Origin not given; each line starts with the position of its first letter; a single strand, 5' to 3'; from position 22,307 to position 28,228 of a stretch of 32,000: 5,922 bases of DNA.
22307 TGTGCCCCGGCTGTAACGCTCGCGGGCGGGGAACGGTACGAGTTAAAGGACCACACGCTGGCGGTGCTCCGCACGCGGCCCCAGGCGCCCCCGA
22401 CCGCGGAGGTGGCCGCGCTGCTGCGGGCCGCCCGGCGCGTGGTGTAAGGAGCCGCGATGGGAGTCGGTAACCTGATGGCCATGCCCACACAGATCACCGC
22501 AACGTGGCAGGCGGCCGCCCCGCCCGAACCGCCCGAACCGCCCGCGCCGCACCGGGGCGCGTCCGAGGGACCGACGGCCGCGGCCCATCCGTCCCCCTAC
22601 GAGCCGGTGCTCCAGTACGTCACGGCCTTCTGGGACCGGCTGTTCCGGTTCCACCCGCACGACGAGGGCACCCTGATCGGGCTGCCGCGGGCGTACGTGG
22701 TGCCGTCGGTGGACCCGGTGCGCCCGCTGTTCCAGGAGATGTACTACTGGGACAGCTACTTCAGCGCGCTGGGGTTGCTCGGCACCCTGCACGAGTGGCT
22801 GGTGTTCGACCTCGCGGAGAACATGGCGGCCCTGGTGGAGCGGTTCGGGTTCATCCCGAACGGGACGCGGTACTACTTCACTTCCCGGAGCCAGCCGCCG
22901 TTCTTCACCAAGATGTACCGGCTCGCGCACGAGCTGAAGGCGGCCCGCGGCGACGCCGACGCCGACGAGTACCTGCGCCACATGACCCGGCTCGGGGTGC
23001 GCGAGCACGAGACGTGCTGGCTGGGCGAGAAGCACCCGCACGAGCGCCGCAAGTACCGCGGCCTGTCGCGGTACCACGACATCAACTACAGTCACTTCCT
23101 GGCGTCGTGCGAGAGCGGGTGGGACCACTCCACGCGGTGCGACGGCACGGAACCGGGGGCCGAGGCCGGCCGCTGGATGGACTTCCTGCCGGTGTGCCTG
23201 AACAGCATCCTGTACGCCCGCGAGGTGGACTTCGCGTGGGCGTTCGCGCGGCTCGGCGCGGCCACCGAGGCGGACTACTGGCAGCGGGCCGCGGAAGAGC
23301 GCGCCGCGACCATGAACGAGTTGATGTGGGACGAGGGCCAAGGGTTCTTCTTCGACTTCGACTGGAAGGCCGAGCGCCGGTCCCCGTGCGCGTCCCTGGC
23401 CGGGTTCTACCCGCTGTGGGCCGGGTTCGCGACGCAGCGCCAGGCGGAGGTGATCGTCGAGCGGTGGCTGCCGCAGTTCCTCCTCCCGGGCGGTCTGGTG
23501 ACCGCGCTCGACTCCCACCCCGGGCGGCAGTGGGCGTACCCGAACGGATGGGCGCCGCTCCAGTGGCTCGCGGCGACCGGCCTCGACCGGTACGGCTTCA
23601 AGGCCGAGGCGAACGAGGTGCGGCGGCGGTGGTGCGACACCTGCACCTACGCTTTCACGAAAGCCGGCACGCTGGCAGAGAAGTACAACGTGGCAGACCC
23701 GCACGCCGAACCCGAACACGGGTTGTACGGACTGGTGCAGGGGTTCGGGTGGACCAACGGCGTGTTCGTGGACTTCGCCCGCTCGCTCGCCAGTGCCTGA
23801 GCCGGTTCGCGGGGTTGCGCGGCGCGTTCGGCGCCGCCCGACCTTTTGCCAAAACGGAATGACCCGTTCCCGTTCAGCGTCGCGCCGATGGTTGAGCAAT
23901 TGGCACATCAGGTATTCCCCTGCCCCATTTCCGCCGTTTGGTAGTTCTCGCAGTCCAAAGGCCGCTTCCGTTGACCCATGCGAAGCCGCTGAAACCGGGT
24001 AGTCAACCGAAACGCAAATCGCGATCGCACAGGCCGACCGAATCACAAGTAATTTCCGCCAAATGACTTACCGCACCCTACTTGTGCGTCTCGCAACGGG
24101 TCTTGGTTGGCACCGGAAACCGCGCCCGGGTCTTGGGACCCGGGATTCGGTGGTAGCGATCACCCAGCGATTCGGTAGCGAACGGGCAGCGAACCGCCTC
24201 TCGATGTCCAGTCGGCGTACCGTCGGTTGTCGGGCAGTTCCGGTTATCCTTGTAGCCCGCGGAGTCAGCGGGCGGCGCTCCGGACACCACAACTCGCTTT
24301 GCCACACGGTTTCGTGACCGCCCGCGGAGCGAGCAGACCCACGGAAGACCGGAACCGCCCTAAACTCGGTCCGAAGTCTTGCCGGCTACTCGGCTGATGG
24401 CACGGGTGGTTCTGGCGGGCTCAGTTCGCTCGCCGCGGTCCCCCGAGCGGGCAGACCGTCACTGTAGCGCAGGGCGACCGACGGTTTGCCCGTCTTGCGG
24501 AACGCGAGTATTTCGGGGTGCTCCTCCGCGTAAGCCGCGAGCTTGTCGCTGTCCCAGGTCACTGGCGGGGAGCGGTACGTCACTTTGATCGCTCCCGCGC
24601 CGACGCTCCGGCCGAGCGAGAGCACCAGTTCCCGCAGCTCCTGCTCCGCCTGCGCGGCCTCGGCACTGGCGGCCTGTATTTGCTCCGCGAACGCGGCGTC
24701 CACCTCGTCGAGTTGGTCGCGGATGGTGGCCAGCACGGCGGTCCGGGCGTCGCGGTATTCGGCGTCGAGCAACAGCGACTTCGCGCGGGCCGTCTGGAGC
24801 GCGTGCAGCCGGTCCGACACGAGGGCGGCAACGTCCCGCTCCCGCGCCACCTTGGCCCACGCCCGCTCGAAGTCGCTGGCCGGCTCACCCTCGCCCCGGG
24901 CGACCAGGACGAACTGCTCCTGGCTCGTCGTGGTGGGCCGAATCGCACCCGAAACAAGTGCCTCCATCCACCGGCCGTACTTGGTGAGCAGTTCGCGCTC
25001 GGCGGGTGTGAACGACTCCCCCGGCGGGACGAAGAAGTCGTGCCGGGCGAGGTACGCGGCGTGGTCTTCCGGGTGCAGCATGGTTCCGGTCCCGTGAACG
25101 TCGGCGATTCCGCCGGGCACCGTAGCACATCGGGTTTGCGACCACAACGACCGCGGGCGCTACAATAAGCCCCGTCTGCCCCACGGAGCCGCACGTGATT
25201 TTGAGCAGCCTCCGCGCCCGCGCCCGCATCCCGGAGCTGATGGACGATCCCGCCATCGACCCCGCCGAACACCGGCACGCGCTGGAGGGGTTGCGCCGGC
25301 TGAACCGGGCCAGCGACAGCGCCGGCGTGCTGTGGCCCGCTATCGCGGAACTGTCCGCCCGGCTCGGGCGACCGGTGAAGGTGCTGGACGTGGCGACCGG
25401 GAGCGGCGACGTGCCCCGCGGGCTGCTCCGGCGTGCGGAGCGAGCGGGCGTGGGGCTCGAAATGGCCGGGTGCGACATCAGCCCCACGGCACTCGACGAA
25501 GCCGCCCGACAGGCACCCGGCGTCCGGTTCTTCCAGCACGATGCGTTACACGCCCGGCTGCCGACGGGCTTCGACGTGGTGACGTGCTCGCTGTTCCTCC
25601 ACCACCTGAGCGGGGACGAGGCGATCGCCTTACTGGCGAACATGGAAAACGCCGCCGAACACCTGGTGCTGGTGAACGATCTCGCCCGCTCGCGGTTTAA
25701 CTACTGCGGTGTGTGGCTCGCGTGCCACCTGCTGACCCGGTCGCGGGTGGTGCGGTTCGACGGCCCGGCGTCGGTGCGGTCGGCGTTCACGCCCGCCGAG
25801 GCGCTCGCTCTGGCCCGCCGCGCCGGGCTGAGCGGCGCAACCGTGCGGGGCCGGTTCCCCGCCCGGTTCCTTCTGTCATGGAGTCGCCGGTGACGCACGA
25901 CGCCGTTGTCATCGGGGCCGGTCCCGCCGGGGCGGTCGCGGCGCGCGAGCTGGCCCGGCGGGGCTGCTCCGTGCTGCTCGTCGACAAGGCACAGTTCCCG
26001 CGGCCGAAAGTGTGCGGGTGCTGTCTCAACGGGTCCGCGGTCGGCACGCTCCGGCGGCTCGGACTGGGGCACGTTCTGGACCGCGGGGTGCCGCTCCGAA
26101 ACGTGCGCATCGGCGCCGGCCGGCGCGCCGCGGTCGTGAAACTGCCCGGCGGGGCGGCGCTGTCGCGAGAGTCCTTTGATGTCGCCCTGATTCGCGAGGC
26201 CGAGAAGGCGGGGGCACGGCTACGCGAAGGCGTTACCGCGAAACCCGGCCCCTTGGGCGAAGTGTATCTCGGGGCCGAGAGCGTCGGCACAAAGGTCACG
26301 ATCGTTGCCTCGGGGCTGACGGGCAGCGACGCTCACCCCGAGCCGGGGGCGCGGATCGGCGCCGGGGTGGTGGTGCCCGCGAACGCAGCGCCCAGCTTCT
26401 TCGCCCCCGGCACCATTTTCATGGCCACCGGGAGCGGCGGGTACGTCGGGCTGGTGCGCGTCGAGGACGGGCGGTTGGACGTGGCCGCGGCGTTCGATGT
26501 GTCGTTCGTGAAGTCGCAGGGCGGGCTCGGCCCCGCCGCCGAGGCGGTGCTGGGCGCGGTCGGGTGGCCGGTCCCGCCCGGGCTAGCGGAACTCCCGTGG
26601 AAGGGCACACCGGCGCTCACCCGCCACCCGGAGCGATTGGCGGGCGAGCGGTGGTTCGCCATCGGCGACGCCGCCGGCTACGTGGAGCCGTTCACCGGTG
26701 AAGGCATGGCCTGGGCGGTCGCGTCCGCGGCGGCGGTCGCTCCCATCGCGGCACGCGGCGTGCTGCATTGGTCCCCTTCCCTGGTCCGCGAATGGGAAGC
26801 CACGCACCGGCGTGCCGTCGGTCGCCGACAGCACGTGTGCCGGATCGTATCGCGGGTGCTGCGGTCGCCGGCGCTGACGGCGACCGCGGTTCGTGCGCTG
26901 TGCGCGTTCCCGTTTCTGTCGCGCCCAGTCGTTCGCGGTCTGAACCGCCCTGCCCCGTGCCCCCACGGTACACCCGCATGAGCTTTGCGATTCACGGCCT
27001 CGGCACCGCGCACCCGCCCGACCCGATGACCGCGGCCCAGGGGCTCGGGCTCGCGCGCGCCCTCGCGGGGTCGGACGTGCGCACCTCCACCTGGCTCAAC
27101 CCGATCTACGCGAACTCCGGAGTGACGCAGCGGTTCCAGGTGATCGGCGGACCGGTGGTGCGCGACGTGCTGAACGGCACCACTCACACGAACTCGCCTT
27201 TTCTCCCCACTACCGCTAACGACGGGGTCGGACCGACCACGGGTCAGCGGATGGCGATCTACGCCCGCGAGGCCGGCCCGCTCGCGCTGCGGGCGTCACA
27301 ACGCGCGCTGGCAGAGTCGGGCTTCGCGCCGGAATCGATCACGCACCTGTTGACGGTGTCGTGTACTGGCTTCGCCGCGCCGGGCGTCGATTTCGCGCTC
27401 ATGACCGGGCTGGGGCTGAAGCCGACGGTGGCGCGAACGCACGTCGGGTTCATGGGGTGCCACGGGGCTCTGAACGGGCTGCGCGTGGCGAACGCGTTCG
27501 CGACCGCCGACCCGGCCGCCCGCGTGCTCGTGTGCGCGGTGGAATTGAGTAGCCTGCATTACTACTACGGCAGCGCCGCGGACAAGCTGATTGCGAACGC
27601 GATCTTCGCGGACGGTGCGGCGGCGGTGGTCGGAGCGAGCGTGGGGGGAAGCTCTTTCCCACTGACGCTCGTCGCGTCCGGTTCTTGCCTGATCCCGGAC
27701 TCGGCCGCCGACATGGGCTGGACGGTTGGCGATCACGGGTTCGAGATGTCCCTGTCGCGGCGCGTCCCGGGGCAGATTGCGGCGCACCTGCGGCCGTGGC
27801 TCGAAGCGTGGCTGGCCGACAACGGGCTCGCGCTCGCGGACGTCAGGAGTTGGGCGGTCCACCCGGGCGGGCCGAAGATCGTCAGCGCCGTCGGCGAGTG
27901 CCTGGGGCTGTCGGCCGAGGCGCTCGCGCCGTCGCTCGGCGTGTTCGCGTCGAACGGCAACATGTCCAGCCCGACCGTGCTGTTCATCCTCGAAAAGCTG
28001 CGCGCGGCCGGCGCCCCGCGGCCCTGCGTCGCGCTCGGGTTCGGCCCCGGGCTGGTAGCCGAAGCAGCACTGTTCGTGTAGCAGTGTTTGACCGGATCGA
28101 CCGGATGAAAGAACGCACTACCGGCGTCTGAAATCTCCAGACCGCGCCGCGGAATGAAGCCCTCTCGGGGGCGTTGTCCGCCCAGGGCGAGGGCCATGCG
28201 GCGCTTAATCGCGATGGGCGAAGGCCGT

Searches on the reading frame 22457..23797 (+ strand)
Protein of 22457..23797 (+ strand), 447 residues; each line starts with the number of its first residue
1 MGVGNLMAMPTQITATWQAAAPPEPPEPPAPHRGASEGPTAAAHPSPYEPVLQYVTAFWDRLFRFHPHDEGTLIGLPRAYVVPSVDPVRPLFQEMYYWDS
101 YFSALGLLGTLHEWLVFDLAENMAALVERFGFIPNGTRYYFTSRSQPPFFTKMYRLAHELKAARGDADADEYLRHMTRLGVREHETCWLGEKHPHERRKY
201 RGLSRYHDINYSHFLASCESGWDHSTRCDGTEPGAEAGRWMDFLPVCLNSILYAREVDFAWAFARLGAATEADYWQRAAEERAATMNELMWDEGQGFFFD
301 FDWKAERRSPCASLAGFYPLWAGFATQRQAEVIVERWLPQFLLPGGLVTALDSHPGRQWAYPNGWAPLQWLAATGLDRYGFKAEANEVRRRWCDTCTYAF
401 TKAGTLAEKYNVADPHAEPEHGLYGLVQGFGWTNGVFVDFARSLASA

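Call 64: search_protein_families(library=pfam, proteins=[window:22457-23797:+], max_evalue=0.001)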
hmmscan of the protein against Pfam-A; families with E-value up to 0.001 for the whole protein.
window:22457-23797:+ (447 aa): 2 families
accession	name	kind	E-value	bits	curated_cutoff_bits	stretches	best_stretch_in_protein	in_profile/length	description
PF01204.24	Trehalase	-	4.3e-85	287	21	2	206-440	263-507/512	Trehalase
PF22422.2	MGH1-like_GH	-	2.8e-16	60.5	27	1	218-411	119-341/356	Mannosylglycerate hydrolase MGH1-like glycoside hydrolase domain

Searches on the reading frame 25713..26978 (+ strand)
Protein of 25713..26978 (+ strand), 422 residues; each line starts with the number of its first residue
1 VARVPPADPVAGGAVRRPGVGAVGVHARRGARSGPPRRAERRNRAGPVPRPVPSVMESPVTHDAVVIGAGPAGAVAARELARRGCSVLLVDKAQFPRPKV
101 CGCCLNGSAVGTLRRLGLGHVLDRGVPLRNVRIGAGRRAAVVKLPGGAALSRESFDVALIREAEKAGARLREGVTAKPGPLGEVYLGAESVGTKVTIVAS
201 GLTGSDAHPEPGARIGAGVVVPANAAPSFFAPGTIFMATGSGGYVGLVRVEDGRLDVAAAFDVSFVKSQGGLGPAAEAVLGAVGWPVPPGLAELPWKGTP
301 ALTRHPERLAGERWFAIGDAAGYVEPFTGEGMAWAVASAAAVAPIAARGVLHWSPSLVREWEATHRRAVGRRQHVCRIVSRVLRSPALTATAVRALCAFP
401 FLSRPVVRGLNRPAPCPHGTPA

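Call 64: search_protein_families(library=pfam, proteins=[window:25713-26978:+], max_evalue=0.001)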
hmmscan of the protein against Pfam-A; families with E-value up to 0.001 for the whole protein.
window:25713-26978:+ (422 aa): 10 families
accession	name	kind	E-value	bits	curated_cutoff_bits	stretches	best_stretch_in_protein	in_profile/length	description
PF01494.25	FAD_binding_3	-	2.2e-12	47.3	22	1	63-129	3-70/349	FAD binding domain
PF05834.18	Lycopene_cycl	-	8.2e-10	38.7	23.4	1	63-226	1-165/380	Lycopene cyclase protein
PF01266.30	DAO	-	4.2e-09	36.8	27.9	1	63-94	1-32/353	FAD dependent oxidoreductase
PF13450.12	NAD_binding_8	-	8.1e-08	32.9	21.9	1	66-95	1-30/68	NAD(P)-binding Rossmann-like domain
PF03486.20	HI0933_like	-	5.3e-06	26.5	50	1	63-100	2-39/244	HI0933-like protein Rossmann domain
PF00890.30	FAD_binding_2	-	9.5e-06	25.5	20.4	1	63-94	1-32/414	FAD binding domain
PF07992.20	Pyr_redox_2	-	1e-05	25.6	26.1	1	63-94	2-34/291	Pyridine nucleotide-disulphide oxidoreductase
PF12831.13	FAD_oxidored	-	2.7e-05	24.1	27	1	63-95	1-33/416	FAD dependent oxidoreductase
PF01134.28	GIDA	-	3.1e-05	23.6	22.1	1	63-113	1-52/391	Glucose inhibited division protein A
PF04820.20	Trp_halogenase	-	3.2e-05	23.4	21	0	65-105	3-47/458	Tryptophan halogenase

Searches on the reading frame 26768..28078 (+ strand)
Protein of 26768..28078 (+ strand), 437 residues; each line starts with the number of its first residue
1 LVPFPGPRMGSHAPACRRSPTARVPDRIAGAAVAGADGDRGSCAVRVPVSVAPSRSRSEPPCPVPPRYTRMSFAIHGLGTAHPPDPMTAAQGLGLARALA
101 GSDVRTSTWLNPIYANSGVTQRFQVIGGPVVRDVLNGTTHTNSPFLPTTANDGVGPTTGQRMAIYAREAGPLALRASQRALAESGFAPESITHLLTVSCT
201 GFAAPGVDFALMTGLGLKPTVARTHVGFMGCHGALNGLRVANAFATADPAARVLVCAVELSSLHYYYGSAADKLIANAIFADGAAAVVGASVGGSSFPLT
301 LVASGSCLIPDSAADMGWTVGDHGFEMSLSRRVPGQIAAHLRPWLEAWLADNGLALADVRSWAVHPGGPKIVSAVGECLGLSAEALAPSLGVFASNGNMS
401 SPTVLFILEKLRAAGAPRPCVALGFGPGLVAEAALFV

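Call 64: search_protein_families(library=pfam, proteins=[window:26768-28078:+], max_evalue=0.001)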
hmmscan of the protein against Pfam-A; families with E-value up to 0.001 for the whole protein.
window:26768-28078:+ (437 aa): 5 families
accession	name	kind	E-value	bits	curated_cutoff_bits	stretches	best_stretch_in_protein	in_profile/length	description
PF00195.25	Chal_sti_synt_N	-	7.2e-25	88.2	27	1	155-289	85-222/225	Chalcone and stilbene synthases, N-terminal domain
PF02797.21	Chal_sti_synt_C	-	1.4e-18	67.8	27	1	302-435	3-146/151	Chalcone and stilbene synthases, C-terminal domain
PF08392.18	FAE1_CUT1_RppA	-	2.4e-10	40.6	27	1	160-288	74-202/290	FAE1/Type III polyketide synthase-like protein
PF08545.16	ACP_syn_III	-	1.7e-05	25.1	24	1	230-288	6-60/80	3-Oxoacyl-[acyl-carrier-protein (ACP)] synthase III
PF08541.16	ACP_syn_III_C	-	9.7e-05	22.9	26.6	1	349-436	1-88/90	3-Oxoacyl-[acyl-carrier-protein (ACP)] synthase III C terminal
